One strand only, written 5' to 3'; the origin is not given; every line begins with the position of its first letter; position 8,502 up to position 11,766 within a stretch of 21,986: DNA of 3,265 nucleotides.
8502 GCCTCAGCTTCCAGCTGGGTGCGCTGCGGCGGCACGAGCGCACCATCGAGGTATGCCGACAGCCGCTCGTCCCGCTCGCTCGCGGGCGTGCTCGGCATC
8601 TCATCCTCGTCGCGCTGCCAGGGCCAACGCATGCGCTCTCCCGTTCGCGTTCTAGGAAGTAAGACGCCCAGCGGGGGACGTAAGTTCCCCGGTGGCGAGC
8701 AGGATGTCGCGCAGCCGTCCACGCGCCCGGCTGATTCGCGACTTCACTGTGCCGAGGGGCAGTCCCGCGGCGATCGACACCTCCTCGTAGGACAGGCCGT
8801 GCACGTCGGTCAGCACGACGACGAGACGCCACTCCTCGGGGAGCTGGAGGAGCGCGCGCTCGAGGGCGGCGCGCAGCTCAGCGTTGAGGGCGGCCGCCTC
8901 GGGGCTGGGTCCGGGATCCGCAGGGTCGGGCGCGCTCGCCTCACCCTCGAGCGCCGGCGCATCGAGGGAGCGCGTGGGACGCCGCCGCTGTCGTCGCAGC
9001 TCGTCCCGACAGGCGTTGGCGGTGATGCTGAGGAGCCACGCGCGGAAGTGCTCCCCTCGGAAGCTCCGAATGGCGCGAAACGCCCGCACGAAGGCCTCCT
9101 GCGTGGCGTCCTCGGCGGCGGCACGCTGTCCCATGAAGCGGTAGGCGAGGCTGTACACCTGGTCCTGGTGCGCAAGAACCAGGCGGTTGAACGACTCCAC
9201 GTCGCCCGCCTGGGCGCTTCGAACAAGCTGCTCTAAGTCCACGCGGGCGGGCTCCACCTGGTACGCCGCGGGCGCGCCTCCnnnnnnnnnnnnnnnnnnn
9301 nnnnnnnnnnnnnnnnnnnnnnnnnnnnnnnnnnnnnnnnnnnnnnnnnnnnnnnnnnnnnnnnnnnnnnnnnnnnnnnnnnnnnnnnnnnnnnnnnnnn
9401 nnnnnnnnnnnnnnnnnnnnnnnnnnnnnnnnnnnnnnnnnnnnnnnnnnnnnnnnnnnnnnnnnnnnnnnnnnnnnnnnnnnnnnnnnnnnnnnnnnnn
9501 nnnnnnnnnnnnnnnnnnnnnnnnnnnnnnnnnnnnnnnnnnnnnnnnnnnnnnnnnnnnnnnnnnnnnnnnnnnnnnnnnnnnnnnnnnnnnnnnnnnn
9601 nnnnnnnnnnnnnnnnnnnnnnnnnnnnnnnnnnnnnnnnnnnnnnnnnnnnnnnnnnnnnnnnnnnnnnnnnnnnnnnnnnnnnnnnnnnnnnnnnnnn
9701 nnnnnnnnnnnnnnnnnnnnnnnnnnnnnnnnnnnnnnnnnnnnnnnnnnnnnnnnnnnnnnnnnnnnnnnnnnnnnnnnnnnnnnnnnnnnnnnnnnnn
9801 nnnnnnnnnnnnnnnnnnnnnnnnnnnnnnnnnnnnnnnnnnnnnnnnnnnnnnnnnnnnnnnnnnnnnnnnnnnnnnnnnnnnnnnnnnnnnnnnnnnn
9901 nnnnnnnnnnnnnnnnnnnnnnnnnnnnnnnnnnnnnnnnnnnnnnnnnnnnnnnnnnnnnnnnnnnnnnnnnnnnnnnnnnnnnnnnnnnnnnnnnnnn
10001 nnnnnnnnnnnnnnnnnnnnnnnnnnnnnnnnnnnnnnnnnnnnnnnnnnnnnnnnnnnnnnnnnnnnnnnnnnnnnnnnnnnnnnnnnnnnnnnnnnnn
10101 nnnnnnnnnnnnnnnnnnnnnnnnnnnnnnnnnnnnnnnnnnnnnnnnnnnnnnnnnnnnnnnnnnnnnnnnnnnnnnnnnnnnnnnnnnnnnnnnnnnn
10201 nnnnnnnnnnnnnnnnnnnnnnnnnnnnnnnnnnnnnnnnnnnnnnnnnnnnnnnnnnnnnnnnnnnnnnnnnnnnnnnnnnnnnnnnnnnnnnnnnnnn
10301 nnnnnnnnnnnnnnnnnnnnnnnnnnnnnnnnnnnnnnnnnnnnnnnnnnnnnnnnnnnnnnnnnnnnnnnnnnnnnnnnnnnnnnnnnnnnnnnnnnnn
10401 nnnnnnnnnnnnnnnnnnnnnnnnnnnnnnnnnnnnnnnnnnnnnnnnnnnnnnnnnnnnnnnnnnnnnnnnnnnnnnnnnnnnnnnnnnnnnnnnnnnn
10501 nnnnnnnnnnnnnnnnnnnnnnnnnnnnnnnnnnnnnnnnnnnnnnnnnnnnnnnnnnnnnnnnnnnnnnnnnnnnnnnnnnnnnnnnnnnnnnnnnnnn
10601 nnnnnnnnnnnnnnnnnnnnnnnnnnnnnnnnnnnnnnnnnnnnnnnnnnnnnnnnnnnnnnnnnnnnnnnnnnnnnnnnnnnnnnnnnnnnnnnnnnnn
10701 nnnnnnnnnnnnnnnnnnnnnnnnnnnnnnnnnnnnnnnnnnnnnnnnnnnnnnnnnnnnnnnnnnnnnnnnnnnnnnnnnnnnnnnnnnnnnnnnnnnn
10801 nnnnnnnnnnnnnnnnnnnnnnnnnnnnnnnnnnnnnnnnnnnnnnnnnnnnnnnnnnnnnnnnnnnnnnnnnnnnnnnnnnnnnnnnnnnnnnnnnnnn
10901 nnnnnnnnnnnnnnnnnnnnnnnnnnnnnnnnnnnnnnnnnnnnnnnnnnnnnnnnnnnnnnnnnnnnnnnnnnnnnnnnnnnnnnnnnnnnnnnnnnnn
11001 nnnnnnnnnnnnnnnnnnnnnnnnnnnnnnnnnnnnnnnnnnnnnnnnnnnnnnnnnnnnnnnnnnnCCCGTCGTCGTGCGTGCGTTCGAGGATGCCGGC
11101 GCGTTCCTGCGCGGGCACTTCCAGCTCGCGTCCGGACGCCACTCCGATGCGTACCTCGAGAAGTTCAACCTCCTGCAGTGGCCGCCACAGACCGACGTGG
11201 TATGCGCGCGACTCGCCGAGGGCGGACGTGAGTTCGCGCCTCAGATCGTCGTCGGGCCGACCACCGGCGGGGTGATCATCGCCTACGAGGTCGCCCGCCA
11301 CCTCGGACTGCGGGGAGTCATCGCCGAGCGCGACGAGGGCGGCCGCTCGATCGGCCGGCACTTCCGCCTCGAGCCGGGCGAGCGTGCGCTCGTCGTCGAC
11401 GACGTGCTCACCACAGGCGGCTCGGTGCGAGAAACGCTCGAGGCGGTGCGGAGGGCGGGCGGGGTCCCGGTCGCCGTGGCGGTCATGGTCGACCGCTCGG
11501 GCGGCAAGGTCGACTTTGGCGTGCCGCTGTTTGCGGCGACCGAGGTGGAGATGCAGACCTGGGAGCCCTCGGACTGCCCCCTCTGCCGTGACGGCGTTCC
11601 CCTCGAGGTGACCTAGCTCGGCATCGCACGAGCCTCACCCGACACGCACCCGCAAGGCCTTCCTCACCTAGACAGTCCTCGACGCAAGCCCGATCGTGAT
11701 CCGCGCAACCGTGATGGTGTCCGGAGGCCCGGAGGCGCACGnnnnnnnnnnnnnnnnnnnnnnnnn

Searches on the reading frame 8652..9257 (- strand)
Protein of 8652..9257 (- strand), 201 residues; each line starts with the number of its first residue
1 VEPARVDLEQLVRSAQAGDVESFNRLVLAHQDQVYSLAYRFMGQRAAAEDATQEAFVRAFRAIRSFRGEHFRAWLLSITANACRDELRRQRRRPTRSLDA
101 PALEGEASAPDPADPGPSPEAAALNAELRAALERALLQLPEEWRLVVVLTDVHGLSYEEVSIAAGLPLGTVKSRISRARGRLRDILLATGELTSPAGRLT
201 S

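Call 6: search_protein_families(library=pfam, proteins=[window:8652-9257:-], max_evalue=0.01)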
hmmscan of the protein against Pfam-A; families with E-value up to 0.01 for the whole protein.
window:8652-9257:- (201 aa): 4 families
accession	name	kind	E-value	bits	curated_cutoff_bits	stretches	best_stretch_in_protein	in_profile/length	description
PF04542.20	Sigma70_r2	-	4e-21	75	24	1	26-93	1-71/71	Sigma-70 region 2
PF08281.18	Sigma70_r4_2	-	3.6e-14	52.6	25.7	1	130-182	2-54/54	Sigma-70, region 4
PF04545.22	Sigma70_r4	-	1.8e-10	40.6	24.1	1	135-183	1-49/50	Sigma-70, region 4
PF07638.17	Sigma70_ECF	-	1.9e-05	25.1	21.1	1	8-184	4-181/185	ECF sigma factor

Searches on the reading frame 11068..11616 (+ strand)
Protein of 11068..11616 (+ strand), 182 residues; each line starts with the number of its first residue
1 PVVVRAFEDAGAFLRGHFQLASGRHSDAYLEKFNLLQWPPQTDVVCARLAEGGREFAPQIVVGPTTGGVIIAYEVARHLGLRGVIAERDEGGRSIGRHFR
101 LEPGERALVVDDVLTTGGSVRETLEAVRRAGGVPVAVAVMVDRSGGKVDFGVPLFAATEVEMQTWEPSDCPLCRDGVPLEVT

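Call 6: search_protein_families(library=pfam, proteins=[window:11068-11616:+], max_evalue=0.01)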
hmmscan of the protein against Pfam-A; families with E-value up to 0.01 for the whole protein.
window:11068-11616:+ (182 aa): 1 family
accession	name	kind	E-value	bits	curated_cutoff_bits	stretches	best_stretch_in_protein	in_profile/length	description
PF00156.33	Pribosyltran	-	1.7e-13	50.6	26.3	1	57-147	29-130/158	Phosphoribosyl transferase domain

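Call 28: find_encoding_contigs(protein=window:11077-11616:+, flank=10000, max_places=10)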
Protein window:11077-11616:+ (179 aa): 1 contig read that carries it; 1 place shown.
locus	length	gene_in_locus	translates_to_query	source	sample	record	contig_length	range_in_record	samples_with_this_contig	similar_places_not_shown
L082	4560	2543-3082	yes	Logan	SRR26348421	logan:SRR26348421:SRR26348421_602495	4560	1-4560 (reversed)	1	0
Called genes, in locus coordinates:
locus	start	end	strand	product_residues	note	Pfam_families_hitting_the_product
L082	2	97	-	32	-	?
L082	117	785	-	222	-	PF04542:Sigma70_r2, PF08281:Sigma70_r4_2, PF04545:Sigma70_r4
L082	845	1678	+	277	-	PF01116:F_bP_aldolase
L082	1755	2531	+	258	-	PF10502:Peptidase_S26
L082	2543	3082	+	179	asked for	PF00156:Pribosyltran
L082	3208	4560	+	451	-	?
